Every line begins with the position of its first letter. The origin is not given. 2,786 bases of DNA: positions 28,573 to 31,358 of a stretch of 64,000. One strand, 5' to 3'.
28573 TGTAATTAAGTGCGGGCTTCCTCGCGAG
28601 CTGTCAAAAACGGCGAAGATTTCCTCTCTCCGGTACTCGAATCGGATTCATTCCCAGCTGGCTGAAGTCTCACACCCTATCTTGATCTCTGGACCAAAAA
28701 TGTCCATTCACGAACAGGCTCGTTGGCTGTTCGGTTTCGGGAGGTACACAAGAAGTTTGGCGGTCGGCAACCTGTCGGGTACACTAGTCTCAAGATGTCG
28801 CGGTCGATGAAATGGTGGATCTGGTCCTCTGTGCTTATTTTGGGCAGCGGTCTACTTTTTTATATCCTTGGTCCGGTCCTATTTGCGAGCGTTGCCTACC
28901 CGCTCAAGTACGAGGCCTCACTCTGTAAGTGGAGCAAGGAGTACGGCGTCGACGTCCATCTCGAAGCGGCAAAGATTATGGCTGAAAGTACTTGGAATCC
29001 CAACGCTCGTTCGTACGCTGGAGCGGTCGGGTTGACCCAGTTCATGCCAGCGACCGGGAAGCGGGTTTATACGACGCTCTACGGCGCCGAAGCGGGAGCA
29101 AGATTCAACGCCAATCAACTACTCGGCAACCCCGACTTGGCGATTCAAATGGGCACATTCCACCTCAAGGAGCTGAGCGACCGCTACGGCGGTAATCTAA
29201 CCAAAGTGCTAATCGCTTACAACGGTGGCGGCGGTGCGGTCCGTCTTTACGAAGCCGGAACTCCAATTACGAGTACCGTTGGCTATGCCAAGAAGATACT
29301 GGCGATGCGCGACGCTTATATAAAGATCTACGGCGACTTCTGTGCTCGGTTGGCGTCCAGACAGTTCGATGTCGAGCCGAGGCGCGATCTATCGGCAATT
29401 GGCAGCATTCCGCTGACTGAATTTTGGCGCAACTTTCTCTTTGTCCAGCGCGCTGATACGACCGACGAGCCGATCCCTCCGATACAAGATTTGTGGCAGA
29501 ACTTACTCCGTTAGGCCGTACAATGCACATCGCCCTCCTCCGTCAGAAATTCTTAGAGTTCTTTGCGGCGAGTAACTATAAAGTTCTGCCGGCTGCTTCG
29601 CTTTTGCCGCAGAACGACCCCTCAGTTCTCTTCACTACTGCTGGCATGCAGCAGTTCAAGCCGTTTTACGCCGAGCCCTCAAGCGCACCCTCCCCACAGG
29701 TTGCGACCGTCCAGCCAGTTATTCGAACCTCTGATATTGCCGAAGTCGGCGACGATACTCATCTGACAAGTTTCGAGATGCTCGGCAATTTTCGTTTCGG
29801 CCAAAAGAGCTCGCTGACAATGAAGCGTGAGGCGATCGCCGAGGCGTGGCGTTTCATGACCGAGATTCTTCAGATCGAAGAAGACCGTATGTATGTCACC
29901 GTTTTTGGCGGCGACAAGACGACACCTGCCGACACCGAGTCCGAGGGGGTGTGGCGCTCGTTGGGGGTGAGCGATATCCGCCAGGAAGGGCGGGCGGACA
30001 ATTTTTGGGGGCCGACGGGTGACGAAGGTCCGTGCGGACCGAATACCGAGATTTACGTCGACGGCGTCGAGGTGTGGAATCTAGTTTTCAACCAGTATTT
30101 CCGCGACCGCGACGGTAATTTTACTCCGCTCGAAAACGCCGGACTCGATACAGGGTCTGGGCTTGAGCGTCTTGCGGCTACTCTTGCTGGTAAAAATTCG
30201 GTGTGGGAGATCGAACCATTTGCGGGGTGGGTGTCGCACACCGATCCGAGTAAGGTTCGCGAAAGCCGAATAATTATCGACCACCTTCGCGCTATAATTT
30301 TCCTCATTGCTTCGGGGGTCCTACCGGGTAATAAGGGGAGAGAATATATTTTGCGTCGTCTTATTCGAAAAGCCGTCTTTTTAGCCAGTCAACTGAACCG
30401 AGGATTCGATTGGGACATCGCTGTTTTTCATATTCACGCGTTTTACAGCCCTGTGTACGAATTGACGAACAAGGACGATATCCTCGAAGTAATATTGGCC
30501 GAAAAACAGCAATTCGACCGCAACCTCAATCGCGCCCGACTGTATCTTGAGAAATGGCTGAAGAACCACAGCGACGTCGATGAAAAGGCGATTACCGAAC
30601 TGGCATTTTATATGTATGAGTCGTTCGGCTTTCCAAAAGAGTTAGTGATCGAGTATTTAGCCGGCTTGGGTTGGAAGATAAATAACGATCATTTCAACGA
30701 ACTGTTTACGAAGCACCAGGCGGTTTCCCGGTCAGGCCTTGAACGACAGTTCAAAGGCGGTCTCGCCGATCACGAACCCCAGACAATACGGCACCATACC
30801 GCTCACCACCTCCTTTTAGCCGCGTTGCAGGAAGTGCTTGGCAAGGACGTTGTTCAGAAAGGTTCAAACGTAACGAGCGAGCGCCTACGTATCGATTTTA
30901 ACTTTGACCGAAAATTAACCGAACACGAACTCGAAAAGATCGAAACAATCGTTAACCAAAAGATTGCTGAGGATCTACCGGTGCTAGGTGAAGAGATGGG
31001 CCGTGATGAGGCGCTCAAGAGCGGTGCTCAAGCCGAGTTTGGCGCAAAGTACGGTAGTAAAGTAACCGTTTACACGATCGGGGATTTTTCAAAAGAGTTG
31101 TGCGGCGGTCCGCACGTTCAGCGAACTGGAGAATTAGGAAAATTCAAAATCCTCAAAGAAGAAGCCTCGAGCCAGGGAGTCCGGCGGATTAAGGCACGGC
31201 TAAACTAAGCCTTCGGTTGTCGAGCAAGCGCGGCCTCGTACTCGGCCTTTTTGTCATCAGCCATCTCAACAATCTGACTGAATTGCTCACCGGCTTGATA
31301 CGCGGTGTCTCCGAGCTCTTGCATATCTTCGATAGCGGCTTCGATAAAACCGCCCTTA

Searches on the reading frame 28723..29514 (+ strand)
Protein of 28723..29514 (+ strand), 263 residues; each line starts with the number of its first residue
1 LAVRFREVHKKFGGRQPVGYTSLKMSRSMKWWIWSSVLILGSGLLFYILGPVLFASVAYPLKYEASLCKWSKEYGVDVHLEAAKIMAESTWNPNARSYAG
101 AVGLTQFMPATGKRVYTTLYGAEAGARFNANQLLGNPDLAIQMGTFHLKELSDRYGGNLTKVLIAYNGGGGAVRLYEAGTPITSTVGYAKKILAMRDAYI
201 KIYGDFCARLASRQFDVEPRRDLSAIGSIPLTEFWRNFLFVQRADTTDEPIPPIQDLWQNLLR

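Call 8: search_protein_families(library=pfam, proteins=[window:28723-29514:+])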
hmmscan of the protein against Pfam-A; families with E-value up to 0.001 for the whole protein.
window:28723-29514:+ (263 aa): 2 families
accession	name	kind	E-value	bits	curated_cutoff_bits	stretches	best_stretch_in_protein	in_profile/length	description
PF01464.25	SLT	-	8.8e-22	77.3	21.3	1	69-177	5-105/117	Transglycosylase SLT domain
PF13406.11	SLT_2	-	0.00063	19.5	24.3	0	81-111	133-165/292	Transglycosylase SLT domain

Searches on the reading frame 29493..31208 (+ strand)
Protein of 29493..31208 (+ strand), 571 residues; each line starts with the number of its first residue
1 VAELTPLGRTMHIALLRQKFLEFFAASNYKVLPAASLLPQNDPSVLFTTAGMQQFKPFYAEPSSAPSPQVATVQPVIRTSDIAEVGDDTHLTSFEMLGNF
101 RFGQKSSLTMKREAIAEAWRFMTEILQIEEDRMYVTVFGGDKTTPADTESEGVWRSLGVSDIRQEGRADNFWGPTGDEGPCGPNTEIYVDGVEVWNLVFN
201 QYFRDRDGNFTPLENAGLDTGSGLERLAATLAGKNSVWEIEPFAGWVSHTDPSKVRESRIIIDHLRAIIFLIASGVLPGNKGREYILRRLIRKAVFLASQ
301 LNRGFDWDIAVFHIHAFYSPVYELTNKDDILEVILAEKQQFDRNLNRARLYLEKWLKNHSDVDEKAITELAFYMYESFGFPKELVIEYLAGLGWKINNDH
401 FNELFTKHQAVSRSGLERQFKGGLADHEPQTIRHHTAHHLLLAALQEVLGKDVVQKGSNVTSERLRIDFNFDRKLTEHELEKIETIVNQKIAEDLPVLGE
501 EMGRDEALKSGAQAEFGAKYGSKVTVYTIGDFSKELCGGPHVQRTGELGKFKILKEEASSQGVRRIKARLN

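Call 8: search_protein_families(library=pfam, proteins=[window:29493-31208:+])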
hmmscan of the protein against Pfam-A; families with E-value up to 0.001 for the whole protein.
window:29493-31208:+ (571 aa): 2 families
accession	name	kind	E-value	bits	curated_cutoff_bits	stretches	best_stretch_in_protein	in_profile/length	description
PF01411.24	tRNA-synt_2c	-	2.5e-86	290.9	30.3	1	16-420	2-436/552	tRNA synthetases class II (A)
PF07973.19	tRNA_SAD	-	4.4e-19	68.6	24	1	524-566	1-43/44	Threonyl and Alanyl tRNA synthetase second additional domain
